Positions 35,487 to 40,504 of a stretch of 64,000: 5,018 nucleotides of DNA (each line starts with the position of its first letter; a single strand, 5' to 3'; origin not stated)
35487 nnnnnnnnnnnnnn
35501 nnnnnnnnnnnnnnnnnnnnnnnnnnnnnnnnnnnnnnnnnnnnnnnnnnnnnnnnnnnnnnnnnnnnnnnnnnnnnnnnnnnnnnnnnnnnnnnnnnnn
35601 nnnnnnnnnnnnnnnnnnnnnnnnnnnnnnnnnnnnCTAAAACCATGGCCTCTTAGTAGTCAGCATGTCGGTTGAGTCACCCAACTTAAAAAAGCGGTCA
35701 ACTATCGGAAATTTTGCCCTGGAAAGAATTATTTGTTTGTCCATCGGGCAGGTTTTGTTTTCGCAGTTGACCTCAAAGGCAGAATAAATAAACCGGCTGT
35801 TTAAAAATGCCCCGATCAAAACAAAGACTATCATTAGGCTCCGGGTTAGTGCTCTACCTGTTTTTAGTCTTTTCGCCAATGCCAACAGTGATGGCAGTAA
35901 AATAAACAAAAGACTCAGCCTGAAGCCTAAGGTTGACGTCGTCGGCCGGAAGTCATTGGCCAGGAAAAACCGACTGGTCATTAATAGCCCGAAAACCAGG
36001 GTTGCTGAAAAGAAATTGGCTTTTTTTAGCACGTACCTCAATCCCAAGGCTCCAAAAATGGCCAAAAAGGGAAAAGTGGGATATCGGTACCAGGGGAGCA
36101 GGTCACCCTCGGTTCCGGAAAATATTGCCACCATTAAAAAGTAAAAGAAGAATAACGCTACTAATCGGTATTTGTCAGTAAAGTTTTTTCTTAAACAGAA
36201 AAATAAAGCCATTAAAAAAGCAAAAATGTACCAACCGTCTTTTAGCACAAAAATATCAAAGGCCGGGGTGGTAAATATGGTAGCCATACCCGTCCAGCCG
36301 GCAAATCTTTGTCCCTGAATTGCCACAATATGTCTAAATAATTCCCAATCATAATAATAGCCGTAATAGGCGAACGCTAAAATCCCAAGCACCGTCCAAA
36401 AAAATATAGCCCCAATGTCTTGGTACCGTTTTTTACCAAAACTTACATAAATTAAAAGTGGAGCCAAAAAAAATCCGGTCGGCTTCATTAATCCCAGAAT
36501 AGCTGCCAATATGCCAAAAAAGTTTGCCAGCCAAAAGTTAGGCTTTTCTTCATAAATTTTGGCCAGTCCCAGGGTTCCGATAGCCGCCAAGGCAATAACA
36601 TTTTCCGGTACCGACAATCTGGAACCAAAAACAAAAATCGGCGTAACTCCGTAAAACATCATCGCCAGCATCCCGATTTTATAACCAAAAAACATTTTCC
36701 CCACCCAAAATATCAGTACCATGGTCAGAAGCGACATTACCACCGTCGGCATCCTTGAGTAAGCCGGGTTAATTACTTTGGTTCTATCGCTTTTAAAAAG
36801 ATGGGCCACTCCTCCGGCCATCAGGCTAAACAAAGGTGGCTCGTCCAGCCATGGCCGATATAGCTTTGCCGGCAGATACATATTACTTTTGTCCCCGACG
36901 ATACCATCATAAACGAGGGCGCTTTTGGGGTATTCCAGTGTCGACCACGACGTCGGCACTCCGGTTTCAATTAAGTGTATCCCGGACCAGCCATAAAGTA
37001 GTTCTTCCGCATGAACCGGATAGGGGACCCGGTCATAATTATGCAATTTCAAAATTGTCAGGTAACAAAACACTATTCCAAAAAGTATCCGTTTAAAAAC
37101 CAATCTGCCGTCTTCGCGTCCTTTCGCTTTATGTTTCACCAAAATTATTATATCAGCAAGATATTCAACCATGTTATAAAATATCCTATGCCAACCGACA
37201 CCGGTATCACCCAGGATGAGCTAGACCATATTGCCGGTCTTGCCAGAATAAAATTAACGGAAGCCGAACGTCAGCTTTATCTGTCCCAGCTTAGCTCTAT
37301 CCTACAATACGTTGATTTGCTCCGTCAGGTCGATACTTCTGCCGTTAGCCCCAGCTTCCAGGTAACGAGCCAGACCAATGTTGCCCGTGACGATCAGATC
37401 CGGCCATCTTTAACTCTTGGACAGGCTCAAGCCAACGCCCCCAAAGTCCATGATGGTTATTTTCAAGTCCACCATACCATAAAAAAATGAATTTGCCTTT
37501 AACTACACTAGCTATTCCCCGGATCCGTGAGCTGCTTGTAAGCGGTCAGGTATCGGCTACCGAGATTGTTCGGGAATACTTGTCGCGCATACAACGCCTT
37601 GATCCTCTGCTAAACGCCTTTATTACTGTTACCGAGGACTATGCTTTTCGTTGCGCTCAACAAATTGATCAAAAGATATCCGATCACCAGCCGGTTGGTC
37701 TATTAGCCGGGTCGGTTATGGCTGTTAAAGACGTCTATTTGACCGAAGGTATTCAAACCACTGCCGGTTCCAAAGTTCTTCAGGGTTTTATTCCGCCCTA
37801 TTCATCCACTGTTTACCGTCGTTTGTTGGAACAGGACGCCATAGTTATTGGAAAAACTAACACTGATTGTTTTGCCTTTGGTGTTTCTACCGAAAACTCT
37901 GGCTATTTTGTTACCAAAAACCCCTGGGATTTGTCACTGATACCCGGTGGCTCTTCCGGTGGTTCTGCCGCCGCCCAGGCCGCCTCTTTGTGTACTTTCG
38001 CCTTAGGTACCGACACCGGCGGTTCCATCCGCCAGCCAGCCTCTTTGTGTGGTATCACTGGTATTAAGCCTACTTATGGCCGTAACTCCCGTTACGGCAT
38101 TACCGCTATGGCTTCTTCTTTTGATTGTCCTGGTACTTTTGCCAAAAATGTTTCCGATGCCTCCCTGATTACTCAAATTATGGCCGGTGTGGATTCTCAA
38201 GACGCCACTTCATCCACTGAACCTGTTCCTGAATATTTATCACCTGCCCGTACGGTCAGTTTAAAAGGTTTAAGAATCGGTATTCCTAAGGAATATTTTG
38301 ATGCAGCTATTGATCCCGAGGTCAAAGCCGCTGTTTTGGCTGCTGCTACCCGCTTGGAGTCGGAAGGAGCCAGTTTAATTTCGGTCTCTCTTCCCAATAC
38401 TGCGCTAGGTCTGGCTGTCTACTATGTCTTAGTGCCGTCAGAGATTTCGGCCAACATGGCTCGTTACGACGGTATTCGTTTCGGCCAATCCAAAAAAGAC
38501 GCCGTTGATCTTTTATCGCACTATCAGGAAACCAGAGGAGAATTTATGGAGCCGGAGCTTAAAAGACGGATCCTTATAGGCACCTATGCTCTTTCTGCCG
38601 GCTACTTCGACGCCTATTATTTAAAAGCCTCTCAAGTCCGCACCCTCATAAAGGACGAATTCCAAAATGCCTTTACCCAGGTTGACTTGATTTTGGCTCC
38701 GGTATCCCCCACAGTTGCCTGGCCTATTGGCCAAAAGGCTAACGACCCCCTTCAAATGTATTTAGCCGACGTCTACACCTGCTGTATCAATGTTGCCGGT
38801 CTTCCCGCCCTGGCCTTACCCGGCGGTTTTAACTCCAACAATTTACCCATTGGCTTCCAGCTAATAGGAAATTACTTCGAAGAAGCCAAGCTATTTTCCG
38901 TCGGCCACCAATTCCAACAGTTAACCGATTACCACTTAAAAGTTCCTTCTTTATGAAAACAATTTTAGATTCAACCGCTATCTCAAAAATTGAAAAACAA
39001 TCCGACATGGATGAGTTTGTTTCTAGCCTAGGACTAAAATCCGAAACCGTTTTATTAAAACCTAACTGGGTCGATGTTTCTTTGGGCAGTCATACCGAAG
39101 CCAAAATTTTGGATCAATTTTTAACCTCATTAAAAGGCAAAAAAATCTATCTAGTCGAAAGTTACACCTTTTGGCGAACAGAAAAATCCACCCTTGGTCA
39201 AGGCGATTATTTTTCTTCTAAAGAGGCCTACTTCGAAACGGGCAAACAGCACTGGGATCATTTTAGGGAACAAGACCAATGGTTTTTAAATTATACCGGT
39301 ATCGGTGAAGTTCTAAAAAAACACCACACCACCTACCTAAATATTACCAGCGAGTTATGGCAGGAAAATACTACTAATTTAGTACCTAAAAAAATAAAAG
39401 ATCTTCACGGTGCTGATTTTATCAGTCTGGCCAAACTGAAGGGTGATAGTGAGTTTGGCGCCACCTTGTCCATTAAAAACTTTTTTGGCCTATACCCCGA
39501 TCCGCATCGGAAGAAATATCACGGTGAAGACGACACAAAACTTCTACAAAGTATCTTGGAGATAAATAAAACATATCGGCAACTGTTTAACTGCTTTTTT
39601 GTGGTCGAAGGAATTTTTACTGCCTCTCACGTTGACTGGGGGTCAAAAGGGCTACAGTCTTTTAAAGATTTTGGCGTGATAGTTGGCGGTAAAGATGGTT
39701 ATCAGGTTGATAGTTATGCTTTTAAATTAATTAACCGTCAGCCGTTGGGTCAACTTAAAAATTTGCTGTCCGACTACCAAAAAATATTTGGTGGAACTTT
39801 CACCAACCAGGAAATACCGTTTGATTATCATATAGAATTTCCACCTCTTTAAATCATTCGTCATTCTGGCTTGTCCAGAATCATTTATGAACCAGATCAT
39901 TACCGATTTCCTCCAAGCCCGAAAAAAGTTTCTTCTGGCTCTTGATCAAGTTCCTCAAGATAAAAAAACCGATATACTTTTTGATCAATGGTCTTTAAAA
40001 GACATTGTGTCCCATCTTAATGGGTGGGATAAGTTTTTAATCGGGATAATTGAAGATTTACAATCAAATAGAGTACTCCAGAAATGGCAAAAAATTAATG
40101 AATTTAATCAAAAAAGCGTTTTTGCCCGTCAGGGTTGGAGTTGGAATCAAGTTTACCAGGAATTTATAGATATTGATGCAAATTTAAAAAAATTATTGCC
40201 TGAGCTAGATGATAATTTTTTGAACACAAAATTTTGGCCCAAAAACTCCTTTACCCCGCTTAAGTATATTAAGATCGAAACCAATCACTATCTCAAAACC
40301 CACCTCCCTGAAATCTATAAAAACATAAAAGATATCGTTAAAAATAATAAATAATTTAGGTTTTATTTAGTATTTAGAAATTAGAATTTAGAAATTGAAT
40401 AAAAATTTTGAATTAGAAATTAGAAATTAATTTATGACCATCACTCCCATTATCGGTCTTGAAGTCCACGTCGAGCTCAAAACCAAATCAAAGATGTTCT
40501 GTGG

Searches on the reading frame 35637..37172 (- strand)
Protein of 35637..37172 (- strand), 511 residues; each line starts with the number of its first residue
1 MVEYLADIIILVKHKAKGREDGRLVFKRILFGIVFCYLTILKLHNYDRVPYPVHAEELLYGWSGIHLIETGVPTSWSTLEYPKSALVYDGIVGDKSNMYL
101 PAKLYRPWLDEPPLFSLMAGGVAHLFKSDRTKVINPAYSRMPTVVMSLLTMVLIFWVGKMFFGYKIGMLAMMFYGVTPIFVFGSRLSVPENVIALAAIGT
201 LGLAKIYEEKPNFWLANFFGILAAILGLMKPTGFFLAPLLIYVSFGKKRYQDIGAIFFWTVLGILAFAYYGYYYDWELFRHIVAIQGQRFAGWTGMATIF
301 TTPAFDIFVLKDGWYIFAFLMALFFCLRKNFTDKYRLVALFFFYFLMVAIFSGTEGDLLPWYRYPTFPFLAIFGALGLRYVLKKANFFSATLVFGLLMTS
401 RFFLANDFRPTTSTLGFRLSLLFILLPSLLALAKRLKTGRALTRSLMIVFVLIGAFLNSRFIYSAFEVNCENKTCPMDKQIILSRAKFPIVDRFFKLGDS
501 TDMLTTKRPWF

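Call 4: search_protein_families(library=pfam, proteins=[window:35637-37172:-], max_evalue=0.01)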
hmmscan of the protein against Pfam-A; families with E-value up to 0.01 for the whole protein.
window:35637-37172:- (511 aa): 1 family
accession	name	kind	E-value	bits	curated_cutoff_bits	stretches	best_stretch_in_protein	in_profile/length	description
PF13231.12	PMT_2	-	1.1e-09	39.1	26.1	1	110-266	1-150/160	Dolichyl-phosphate-mannose-protein mannosyltransferase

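Call 5: search_protein_families(library=ncbifam, proteins=[window:35637-37172:-], max_evalue=0.01)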
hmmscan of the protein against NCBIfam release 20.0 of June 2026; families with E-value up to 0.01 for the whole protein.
window:35637-37172:- (511 aa): 1 family
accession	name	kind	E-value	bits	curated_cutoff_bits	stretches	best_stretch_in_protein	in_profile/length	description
TIGR04154.1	archaeo_STT3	subfamily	0.0011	17.5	450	1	112-182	70-141/831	oligosaccharyl transferase, archaeosortase A system-associated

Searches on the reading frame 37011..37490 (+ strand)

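Call 96: search_protein_families(library=pfam, proteins=[window:37011-37490:+], max_evalue=0.001)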
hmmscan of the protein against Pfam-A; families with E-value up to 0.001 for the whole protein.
window:37011-37490:+ (159 aa): 1 family
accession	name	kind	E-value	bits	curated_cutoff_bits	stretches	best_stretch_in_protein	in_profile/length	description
PF02686.20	GatC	-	5.4e-17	62.2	23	1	82-153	1-66/66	Glu-tRNAGln amidotransferase C subunit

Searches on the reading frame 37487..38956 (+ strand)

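Call 6: search_protein_families(library=pfam, proteins=[window:37487-38956:+], max_evalue=0.01)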
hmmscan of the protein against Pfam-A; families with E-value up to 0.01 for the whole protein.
window:37487-38956:+ (489 aa): 1 family
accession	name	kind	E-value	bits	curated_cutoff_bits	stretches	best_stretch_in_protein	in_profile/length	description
PF01425.27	Amidase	-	1.6e-138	462.9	27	1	26-469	1-444/445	Amidase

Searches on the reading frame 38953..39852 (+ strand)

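Call 6: search_protein_families(library=pfam, proteins=[window:38953-39852:+], max_evalue=0.01)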
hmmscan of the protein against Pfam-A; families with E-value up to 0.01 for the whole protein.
window:38953-39852:+ (299 aa): 1 family
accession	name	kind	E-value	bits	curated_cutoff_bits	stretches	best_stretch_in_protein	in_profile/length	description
PF04015.17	DUF362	-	2.9e-16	60.6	24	1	33-257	1-199/200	Domain of unknown function (DUF362)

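Call 89: search_protein_families(library=ncbifam, proteins=[window:38953-39849:+], max_evalue=0.001)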
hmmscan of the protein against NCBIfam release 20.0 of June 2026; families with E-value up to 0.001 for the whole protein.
window:38953-39849:+ (299 aa): 0 families

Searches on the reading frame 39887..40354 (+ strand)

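Call 19: search_protein_families(library=pfam, proteins=[window:39887-40354:+], max_evalue=0.001)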
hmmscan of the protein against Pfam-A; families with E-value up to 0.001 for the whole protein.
window:39887-40354:+ (155 aa): 1 family
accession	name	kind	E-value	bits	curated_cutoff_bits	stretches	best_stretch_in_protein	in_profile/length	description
PF08020.16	DUF1706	-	6.1e-08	33.2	24.2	1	3-146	9-164/166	Protein of unknown function (DUF1706)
